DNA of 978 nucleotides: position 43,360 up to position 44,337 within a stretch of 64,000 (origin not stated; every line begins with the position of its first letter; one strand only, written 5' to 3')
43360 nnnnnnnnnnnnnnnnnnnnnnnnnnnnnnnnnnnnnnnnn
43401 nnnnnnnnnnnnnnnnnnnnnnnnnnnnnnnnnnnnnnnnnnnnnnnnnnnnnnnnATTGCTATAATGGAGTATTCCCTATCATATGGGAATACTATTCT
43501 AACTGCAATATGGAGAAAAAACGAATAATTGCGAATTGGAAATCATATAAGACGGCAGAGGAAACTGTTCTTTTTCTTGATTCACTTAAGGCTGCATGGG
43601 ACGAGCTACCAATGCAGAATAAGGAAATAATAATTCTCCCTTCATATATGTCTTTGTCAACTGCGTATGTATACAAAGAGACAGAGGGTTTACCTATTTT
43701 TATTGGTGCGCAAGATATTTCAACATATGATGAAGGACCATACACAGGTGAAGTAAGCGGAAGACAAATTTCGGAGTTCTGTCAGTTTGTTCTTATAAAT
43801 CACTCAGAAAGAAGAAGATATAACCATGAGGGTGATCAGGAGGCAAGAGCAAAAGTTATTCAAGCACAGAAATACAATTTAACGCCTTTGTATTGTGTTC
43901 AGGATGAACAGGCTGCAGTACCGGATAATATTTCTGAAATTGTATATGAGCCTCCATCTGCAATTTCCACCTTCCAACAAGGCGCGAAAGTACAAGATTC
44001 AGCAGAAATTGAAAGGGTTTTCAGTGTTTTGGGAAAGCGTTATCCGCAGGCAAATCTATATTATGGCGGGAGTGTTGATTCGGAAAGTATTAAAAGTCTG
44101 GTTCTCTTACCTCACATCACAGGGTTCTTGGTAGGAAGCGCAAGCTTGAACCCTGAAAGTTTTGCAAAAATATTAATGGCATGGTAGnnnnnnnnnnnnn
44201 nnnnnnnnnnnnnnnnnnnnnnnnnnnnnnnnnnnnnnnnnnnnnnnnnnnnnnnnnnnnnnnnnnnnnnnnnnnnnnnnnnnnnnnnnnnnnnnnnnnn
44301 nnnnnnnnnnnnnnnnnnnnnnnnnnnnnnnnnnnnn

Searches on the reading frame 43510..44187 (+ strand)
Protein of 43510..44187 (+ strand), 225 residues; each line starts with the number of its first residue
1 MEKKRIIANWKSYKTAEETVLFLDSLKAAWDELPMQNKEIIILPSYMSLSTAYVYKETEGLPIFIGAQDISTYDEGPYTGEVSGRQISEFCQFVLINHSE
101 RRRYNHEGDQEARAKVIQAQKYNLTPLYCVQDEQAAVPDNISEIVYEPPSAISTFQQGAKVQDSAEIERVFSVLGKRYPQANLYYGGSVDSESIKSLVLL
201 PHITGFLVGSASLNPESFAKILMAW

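Call 115: search_protein_families(library=pfam, proteins=[window:43510-44187:+], max_evalue=0.001)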
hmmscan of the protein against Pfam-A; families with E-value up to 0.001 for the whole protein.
window:43510-44187:+ (225 aa): 1 family
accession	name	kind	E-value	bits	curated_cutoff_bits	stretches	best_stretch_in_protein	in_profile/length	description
PF00121.24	TIM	-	2.5e-44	152.1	20.1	1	6-223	3-243/245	Triosephosphate isomerase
